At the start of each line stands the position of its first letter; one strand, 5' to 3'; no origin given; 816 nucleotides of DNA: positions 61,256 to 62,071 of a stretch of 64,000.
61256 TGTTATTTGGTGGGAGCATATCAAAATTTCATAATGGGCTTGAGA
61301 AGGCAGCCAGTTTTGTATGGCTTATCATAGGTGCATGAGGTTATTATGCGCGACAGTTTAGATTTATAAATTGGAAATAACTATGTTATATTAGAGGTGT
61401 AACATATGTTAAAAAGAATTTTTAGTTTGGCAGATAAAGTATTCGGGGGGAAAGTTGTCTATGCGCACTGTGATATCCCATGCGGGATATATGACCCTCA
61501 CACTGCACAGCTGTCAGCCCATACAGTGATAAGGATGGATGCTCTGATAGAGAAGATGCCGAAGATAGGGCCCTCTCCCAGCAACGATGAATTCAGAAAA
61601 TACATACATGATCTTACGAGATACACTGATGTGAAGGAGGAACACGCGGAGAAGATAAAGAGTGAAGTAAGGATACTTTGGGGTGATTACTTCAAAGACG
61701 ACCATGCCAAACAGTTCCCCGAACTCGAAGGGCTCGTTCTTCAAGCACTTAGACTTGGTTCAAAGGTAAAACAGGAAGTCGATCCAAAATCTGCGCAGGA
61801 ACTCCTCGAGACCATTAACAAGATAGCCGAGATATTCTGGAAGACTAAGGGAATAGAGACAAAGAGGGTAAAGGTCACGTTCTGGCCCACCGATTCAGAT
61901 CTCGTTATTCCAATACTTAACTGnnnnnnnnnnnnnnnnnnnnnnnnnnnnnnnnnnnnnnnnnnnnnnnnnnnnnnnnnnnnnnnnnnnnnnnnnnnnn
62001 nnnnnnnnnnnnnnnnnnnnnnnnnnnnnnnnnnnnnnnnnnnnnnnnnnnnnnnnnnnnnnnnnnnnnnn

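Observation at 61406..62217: Nickel superoxide dismutase (SodN) with its SodX protease in an archaeal genome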

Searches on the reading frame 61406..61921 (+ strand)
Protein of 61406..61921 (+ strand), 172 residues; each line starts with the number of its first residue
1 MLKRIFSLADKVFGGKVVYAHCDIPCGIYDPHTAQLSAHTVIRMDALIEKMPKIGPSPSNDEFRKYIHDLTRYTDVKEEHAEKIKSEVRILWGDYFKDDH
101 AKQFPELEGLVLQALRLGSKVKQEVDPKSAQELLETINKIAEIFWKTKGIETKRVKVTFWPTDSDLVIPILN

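Call 3: search_protein_families(library=pfam, proteins=[window:61406-61921:+], max_evalue=0.01)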
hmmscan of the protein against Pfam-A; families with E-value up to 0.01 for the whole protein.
window:61406-61921:+ (172 aa): 1 family
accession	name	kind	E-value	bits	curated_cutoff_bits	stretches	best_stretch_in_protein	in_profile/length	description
PF09055.16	Sod_Ni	-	1.2e-39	136.1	25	1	17-148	2-127/127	Nickel-containing superoxide dismutase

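Call 4: search_protein_families(library=ncbifam, proteins=[window:61406-61921:+], max_evalue=0.01)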
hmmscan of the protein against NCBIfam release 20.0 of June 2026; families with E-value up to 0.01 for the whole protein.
window:61406-61921:+ (172 aa): 1 family
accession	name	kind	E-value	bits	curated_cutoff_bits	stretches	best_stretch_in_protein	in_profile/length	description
TIGR02753.1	sodN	equivalog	6.4e-46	156.2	90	1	1-149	1-144/145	superoxide dismutase, Ni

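Call 7: find_homologous_proteins(query=window:61406-61921:+)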
Query window:61406-61921:+ (172 aa): 7060 proteins with E <= 0.001 among 7095 candidates; the best 120 are listed.
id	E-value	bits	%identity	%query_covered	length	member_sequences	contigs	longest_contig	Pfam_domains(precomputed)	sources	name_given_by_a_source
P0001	4.9e-111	387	100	100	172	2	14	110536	PF09055.17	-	-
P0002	3.4e-90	319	79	99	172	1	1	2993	PF09055.17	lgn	-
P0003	9.0e-61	223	57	99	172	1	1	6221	PF09055.17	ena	-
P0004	9.2e-61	223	57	99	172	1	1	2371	PF09055.17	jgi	jgi:nickel superoxide dismutase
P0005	1.0e-60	223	59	98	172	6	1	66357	PF09055.17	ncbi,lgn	-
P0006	1.2e-59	220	56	98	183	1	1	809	PF09055.17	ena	-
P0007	1.9e-59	219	56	97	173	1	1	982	PF09055.17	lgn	-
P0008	2.5e-59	219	58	98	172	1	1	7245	PF09055.17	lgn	-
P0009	2.6e-59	218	57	98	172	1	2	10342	PF09055.17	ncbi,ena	-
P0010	3.4e-59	218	58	100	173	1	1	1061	PF09055.17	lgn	-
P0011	1.1e-58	216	58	97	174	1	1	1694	PF09055.17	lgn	-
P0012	1.1e-58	216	56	98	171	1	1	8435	PF09055.17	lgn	-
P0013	2.3e-58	215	57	100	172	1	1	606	PF09055.17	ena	-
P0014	4.9e-58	214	56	98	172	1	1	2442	PF09055.17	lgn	-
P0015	5.9e-58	214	56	99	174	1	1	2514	PF09055.17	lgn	-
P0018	1.7e-57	213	55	99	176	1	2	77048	PF09055.17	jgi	-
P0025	9.2e-57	210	55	100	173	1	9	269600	PF09055.17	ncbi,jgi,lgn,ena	jgi:nickel superoxide dismutase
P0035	7.2e-56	207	54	98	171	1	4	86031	PF09055.17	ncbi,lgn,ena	-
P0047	3.9e-55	205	56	98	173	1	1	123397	PF09055.17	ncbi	-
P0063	3.2e-54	202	54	99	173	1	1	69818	PF09055.17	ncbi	-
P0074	1.1e-53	200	53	98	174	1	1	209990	PF09055.17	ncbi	-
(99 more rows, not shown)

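Call 8: find_encoding_contigs(protein=P0001, flank=6000, max_places=6)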
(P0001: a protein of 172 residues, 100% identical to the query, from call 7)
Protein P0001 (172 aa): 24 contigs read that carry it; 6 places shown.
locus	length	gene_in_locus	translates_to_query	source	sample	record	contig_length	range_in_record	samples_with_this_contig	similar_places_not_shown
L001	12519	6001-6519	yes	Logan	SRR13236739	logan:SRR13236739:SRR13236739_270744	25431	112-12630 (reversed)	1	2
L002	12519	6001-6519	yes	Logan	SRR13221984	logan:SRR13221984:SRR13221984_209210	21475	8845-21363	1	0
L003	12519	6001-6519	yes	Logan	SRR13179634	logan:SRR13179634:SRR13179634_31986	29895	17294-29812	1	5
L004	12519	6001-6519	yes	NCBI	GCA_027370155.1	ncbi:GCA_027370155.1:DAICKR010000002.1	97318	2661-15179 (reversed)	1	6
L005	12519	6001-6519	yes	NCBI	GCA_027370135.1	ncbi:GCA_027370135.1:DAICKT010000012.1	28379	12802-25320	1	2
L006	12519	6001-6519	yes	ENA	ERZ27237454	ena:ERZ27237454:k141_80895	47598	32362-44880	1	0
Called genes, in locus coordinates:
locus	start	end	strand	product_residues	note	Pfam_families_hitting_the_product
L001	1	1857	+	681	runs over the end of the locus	PF04945:YHS, PF00122:E1-E2_ATPase, PF00702:Hydrolase, PF08282:Hydrolase_3 (weak)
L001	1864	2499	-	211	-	PF00254:FKBP_C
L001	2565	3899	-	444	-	PF01266:DAO, PF06039:Mqo, PF13738:Pyr_redox_3 (weak)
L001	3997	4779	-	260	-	-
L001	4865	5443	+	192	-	PF02525:Flavodoxin_2, PF03358:FMN_red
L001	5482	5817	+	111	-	PF04434:SWIM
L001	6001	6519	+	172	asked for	PF09055:Sod_Ni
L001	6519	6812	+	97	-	PF00717:Peptidase_S24, PF10502:Peptidase_S26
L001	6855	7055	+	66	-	PF07311:Dodecin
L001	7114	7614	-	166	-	-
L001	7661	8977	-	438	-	PF04851:ResIII (weak), PF00270:DEAD, PF00271:Helicase_C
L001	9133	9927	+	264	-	-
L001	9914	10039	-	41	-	-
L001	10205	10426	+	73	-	-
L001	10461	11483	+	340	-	PF08240:ADH_N, PF00107:ADH_zinc_N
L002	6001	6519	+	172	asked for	PF09055:Sod_Ni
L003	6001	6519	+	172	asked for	PF09055:Sod_Ni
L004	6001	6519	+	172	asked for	PF09055:Sod_Ni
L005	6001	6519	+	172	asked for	PF09055:Sod_Ni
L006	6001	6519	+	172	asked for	PF09055:Sod_Ni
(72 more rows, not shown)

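Call 9: list_cluster_members(proteins=[P0001, P0002, P0005, P0009, P0025, P0035, P0047, P0063, P0074, P0018])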
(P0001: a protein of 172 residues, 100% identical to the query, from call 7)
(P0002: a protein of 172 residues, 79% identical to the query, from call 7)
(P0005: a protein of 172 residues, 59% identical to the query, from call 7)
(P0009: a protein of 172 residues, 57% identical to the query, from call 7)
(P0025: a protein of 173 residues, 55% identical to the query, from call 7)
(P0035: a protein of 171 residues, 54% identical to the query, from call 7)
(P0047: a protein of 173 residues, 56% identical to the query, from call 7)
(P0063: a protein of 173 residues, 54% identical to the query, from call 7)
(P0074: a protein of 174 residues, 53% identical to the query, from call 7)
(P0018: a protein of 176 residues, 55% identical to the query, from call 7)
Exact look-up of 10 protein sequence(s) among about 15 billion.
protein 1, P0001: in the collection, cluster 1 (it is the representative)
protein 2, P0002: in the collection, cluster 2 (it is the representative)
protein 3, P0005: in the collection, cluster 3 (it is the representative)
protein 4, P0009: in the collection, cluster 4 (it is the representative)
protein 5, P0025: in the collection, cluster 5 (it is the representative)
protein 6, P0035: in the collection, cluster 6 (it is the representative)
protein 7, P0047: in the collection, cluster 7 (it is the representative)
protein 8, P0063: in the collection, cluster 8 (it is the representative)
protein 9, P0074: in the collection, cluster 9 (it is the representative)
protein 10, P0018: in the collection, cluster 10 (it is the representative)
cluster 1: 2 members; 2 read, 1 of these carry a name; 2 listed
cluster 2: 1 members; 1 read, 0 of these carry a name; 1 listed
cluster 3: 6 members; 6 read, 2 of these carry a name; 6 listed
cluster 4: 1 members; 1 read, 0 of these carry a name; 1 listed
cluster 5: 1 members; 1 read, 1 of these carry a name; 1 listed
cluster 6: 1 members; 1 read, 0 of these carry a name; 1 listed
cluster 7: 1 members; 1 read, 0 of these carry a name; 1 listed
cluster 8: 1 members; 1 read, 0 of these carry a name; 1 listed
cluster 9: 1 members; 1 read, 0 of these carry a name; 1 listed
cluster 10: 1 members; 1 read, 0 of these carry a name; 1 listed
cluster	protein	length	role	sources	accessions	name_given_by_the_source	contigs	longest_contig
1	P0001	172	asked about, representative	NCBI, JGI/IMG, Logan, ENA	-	-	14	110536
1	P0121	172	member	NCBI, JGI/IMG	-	nickel superoxide dismutase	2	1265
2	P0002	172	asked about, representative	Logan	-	-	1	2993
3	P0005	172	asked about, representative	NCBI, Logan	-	-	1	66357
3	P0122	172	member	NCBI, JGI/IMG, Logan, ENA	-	nickel superoxide dismutase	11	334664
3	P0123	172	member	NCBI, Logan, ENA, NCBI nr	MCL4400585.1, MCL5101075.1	MAG: superoxide dismutase, Ni [Candidatus Parvarchaeota archaeon] | superoxide dismutase, Ni [Candidatus Parvarchaeota archaeon]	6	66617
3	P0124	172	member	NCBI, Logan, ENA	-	-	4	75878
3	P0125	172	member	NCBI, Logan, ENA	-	-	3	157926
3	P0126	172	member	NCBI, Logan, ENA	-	-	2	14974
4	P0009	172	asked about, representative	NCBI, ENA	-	-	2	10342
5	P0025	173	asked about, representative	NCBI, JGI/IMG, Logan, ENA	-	nickel superoxide dismutase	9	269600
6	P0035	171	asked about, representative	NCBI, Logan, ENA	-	-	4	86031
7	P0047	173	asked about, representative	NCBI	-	-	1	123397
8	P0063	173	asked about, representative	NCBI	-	-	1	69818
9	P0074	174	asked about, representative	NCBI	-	-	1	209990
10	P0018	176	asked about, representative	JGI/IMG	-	-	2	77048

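Call 10: search_solved_structures(query=window:61406-61921:+, show_alignments=2)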
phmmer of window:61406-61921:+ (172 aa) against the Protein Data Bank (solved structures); distinct sequences matched with E-value up to 0.001: 6.
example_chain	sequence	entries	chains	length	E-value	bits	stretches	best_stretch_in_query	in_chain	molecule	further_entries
1t6i_A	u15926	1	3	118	3.5e-22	82.9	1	21-148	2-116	Superoxide dismutase [Ni]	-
1t6q_A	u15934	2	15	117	5.5e-22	82.3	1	21-148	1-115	Superoxide dismutase [Ni]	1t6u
1q0d_A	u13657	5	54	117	7.2e-22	81.9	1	21-148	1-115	Superoxide dismutase [Ni]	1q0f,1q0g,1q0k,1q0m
3g4x_A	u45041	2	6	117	2.6e-21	80.1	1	21-148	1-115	Superoxide dismutase [Ni]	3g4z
4ncq_A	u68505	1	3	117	6.2e-21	78.8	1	22-148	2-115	Superoxide dismutase [Ni]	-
3g50_A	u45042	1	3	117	9.5e-21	78.2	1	21-148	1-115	Superoxide dismutase [Ni]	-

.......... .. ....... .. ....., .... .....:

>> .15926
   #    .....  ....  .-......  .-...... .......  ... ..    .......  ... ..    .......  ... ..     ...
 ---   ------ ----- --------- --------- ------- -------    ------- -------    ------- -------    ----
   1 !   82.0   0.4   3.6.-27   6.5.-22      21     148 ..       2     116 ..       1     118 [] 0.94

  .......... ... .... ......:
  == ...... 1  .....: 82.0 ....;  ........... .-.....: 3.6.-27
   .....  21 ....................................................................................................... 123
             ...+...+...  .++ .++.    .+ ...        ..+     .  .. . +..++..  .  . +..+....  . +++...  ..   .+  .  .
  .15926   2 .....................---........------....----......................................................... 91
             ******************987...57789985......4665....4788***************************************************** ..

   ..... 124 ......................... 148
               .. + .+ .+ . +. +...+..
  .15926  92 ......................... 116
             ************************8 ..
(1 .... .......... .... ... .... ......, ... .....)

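Call 17: find_related_loci(query=A1, collection=genome_contigs, flank=3000)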
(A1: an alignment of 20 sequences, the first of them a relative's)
Query A1 (172 aa) in genome_contigs; peptide patterns used: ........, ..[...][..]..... (x = any residue, [..] = any of these).
600 stretches matched a pattern (row limit reached: there are more); 593 encode a relative of the query (tblastn E <= 1e-3); the best 80 are kept; 80 distinct loci.
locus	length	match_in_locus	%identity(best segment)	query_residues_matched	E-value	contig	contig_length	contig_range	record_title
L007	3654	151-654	59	1-169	6e-65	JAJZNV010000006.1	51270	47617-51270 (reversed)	MAG: Nanoarchaeota archaeon isolate MAS4.bin37 NODE_489_length_51270_cov_60.938604, whole genome shotgun sequence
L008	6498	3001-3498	54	1-169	5e-63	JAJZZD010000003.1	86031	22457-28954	MAG: Candidatus Micrarchaeota archaeon isolate TL1-5.bin98 NODE_190_length_86031_cov_1.896466, whole genome shotgun sequ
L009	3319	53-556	54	1-169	8e-62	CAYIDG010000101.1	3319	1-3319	MAG TPA_asm: uncultured archaeon isolate ERP119705_co1_846 genome assembly, contig: NODE_59718_length_3319_cov_4.305147,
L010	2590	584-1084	54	1-169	5e-61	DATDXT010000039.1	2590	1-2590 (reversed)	MAG TPA_asm: archaeon isolate SMAG_U8146 k141_1648436, whole genome shotgun sequence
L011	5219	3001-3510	54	1-171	1e-60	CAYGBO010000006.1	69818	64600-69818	MAG TPA_asm: uncultured Methanomassiliicoccales archaeon isolate ERP108616_co2_547 genome assembly, contig: NODE_329_len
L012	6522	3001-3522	53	1-171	2e-60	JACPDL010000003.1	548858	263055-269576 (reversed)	MAG: Candidatus Aenigmatarchaeota archaeon isolate NC_groundwater_308_Ag_B-0.1um_45_55 GD18-4_B1_scaffold_822101, whole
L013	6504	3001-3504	53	1-169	3e-60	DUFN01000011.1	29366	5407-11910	MAG TPA_asm: Nanoarchaeota archaeon isolate UBA10117 contig_32547, whole genome shotgun sequence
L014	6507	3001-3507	49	2-171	3e-58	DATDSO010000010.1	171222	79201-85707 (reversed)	MAG TPA_asm: archaeon isolate SMAG_U8005 k141_647220, whole genome shotgun sequence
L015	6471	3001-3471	52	1-169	7e-58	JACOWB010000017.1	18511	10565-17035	MAG: Candidatus Aenigmatarchaeota archaeon isolate NC_groundwater_115_Ag_B-0.1um_41_10 S3_GD2017_2_B1_scaffold_2833, who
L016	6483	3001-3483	52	3-169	2e-56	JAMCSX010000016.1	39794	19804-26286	MAG: Candidatus Marsarchaeota archaeon isolate FK_Sedi_A_Bin.195 NODE_1866_length_39794_cov_4.41062, whole genome shotgu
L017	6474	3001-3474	52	1-171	5e-56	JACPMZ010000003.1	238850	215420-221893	MAG: Candidatus Woesearchaeota archaeon isolate NC_groundwater_562_Ag_S-0.1um_46_13 S35_SO-1_scaffold_86060, whole genom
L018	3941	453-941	53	1-169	1e-55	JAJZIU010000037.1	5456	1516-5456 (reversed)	MAG: Candidatus Micrarchaeota archaeon isolate LSA4.bin46 NODE_18241_length_5456_cov_4.859636, whole genome shotgun sequ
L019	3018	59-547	51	5-168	2e-55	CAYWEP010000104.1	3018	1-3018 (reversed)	MAG TPA_asm: uncultured Gammaproteobacteria bacterium isolate SRP269290_co3_1003 genome assembly, contig: NODE_55216_len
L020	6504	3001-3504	52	1-169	3e-55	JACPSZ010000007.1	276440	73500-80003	MAG: Thaumarchaeota archaeon isolate NC_groundwater_719_Ag_S-0.2um_45_15 S36_SO-2_scaffold_38968, whole genome shotgun s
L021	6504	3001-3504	50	1-169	3e-55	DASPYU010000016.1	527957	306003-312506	MAG TPA_asm: Thermoplasmata archaeon isolate SMAG_U11601 k141_57208, whole genome shotgun sequence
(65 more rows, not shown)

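Call 25: find_encoding_contigs(protein=P0005, flank=6000, max_places=3)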
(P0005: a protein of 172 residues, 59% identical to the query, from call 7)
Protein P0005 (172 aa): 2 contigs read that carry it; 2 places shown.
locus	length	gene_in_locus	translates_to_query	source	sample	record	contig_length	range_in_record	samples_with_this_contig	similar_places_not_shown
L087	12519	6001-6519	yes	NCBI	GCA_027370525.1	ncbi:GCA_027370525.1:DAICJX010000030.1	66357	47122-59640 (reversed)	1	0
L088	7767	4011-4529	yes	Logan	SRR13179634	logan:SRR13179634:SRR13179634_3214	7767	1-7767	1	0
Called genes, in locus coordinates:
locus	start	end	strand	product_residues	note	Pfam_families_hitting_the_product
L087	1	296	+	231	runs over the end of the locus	PF06745:ATPase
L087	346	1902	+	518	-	PF00528:BPD_transp_1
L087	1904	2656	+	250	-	PF00005:ABC_tran, PF13304:AAA_21 (faint)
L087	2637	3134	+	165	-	PF09821:AAA_assoc_C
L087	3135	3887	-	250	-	PF03372:Exo_endo_phos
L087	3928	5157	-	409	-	PF00485:PRK, PF01928:CYTH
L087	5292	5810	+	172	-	PF06559:DCD_N (weak), PF22769:DCD, PF00692:dUTPase (weak)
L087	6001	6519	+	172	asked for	PF09055:Sod_Ni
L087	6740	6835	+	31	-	-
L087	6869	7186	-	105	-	PF00717:Peptidase_S24, PF10502:Peptidase_S26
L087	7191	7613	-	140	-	PF00293:NUDIX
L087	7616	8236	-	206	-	PF13181:TPR_8 (faint), PF00515:TPR_1 (faint)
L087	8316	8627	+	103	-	PF00355:Rieske, PF13806:Rieske_2, PF22543:Rieske_4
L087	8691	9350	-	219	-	PF00730:HhH-GPD, PF00633:HHH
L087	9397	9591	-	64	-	-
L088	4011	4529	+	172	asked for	PF09055:Sod_Ni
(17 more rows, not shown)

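Call 34: find_encoding_contigs(protein=P0122, flank=4000, max_places=2)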
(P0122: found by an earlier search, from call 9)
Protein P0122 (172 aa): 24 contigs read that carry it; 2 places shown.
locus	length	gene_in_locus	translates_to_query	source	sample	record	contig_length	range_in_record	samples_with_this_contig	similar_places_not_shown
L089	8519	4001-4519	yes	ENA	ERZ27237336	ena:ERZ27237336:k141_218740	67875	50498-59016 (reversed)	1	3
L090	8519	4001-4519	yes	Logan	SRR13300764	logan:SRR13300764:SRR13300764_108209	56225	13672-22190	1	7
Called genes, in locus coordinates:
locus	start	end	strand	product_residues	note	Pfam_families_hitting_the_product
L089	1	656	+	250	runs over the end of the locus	PF00005:ABC_tran, PF13304:AAA_21 (faint)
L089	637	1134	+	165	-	PF09821:AAA_assoc_C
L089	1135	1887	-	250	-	PF03372:Exo_endo_phos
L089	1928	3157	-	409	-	PF00485:PRK, PF01928:CYTH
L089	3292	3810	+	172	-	PF06559:DCD_N (weak), PF22769:DCD, PF00692:dUTPase (weak)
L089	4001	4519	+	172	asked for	PF09055:Sod_Ni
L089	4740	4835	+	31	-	-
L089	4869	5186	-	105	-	PF00717:Peptidase_S24, PF10502:Peptidase_S26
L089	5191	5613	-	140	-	PF00293:NUDIX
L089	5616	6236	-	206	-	PF13181:TPR_8 (faint), PF00515:TPR_1 (faint)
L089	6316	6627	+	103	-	PF00355:Rieske, PF13806:Rieske_2, PF22543:Rieske_4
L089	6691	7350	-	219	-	PF00730:HhH-GPD, PF00633:HHH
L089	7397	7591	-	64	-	-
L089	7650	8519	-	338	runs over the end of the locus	PF00579:tRNA-synt_1b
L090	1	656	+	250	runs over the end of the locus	PF00005:ABC_tran, PF13304:AAA_21 (faint)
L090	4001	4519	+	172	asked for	PF09055:Sod_Ni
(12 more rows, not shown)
